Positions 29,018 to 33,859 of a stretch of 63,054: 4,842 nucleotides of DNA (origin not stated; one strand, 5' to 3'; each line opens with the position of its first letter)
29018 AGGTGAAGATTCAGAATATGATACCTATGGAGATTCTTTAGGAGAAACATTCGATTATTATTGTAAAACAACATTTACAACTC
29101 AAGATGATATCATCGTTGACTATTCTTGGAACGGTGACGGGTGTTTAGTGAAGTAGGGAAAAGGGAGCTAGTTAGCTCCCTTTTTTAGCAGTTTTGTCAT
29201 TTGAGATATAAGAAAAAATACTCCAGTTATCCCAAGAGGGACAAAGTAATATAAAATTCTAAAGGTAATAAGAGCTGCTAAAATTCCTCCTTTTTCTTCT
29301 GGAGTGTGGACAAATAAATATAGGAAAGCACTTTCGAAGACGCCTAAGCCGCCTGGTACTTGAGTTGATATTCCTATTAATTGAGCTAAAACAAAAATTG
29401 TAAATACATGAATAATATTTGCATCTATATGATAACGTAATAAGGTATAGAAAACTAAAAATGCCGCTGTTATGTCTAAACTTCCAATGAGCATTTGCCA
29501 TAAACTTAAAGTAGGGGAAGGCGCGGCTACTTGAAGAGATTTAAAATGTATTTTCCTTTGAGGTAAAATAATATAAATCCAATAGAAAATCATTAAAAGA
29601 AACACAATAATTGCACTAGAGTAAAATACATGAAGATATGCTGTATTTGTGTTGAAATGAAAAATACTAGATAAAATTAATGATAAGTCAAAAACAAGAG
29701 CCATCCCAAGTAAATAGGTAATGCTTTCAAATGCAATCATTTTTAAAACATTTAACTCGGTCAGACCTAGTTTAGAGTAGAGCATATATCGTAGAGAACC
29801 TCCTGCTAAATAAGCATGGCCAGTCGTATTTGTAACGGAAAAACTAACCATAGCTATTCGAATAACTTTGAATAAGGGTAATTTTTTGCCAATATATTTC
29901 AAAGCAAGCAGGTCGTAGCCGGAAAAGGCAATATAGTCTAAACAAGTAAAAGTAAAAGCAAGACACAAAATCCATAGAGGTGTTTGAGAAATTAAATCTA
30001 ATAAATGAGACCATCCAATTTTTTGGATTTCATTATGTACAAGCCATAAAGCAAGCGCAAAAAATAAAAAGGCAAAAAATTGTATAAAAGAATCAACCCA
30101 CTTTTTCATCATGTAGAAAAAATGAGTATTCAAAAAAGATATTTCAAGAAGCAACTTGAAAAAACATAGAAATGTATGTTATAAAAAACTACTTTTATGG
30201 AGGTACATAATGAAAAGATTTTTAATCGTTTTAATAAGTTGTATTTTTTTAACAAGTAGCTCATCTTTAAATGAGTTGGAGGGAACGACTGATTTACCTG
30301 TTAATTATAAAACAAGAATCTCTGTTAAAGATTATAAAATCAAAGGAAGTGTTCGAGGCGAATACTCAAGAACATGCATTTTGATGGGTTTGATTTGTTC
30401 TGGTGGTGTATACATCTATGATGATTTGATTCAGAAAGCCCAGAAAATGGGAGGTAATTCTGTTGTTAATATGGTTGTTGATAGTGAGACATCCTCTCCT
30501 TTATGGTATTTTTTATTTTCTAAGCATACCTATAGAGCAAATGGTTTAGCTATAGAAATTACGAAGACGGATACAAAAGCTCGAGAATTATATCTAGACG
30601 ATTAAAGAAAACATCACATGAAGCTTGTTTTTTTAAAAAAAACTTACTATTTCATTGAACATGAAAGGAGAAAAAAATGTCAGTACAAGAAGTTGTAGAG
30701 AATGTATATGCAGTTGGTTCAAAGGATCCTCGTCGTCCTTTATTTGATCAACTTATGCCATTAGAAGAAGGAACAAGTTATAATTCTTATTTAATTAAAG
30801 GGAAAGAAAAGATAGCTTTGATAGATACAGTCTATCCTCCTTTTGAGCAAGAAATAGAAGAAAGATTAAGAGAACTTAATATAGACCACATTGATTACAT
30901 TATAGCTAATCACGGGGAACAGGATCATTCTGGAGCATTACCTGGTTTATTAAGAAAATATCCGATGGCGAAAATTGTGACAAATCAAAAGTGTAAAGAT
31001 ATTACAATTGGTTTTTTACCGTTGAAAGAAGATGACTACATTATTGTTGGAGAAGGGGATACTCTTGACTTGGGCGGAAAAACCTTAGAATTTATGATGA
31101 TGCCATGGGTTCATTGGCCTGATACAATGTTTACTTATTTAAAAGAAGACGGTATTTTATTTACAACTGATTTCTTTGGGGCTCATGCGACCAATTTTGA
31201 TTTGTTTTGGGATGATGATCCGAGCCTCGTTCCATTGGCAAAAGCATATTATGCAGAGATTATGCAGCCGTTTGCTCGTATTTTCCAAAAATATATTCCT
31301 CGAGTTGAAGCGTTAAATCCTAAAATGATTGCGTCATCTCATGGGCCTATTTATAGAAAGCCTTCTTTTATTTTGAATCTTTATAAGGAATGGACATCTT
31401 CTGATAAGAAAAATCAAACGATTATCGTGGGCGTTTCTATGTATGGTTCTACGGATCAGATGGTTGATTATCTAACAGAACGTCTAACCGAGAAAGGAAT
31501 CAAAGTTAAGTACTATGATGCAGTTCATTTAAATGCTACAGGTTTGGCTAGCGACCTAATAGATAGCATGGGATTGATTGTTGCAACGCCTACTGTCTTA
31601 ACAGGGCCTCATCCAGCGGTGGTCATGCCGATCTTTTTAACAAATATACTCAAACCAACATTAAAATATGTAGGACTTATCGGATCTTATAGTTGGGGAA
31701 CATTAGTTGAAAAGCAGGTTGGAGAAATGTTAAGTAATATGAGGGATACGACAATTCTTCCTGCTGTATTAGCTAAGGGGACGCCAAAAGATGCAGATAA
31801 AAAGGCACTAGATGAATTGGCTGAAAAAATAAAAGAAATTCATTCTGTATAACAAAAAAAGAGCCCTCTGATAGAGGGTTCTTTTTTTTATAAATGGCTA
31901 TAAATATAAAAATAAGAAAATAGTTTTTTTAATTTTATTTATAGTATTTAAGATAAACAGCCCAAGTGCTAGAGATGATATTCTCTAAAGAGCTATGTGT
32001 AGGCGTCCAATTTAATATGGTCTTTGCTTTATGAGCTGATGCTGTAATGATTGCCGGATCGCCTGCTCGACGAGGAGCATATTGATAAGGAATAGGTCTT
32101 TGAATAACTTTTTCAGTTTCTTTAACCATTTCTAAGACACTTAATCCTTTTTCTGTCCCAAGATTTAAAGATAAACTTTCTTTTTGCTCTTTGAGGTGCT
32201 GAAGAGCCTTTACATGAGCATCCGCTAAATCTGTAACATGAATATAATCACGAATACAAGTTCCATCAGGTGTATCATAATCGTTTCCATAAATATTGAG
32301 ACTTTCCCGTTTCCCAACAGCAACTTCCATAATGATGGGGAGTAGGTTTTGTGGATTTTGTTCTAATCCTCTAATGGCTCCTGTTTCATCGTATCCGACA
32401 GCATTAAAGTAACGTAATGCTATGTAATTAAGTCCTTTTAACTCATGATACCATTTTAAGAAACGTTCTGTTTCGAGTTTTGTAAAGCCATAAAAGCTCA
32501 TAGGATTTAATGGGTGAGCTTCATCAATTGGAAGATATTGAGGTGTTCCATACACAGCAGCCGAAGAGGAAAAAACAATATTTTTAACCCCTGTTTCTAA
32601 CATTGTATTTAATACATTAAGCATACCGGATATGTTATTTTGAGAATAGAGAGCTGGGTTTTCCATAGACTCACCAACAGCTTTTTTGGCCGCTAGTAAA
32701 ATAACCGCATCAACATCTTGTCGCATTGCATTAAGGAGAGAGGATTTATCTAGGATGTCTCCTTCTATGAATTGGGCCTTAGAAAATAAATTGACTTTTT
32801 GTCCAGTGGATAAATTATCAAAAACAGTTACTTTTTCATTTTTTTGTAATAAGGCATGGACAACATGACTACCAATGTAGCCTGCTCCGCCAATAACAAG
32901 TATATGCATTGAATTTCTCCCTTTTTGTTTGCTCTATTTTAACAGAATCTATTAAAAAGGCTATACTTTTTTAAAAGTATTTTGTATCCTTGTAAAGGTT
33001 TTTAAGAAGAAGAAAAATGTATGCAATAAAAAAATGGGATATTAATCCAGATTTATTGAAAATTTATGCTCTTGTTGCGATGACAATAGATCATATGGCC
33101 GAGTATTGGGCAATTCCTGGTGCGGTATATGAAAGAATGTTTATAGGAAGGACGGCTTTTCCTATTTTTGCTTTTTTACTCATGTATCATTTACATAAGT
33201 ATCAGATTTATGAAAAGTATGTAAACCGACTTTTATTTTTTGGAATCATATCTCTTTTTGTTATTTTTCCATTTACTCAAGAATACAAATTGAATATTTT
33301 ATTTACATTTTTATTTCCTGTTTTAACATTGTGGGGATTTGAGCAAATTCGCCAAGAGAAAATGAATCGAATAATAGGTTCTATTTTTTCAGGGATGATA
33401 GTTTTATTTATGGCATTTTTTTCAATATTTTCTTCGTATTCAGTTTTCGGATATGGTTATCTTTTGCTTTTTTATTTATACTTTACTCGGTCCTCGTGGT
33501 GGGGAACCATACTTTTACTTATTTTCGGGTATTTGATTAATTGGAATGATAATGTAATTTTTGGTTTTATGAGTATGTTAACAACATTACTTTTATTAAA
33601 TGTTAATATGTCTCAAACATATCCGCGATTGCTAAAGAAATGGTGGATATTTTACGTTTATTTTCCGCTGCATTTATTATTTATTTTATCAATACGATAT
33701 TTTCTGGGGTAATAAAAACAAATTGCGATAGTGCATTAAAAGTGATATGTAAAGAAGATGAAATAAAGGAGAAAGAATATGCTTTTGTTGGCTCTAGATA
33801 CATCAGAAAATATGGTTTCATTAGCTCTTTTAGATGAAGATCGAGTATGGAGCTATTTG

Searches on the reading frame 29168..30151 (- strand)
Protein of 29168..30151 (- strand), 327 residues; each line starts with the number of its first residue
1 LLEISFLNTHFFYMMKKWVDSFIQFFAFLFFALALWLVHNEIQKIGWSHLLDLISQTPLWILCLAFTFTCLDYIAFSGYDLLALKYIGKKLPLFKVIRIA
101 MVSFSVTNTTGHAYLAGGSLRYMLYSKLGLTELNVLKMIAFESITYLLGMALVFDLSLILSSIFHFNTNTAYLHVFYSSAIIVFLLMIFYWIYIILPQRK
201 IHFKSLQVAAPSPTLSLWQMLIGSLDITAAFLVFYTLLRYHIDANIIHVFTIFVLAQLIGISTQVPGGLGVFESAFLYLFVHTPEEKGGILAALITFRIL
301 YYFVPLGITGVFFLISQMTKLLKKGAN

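Call 41: search_protein_families(library=pfam, proteins=[window:29168-30151:-], max_evalue=0.01)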
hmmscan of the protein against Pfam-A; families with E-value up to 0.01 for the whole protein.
window:29168-30151:- (327 aa): 1 family
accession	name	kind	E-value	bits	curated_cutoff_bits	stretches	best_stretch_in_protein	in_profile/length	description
PF03706.18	LPG_synthase_TM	-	1.7e-16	61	33.4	1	25-306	2-299/302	Lysylphosphatidylglycerol synthase TM region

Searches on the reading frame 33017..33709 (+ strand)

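Call 41: search_protein_families(library=pfam, proteins=[window:33017-33709:+], max_evalue=0.01)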
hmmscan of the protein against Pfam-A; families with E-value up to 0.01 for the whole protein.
window:33017-33709:+ (231 aa): 1 family
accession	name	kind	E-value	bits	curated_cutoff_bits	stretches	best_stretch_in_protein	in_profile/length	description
PF05857.17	TraX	-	2.1e-25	90.4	25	1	12-226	3-216/217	TraX protein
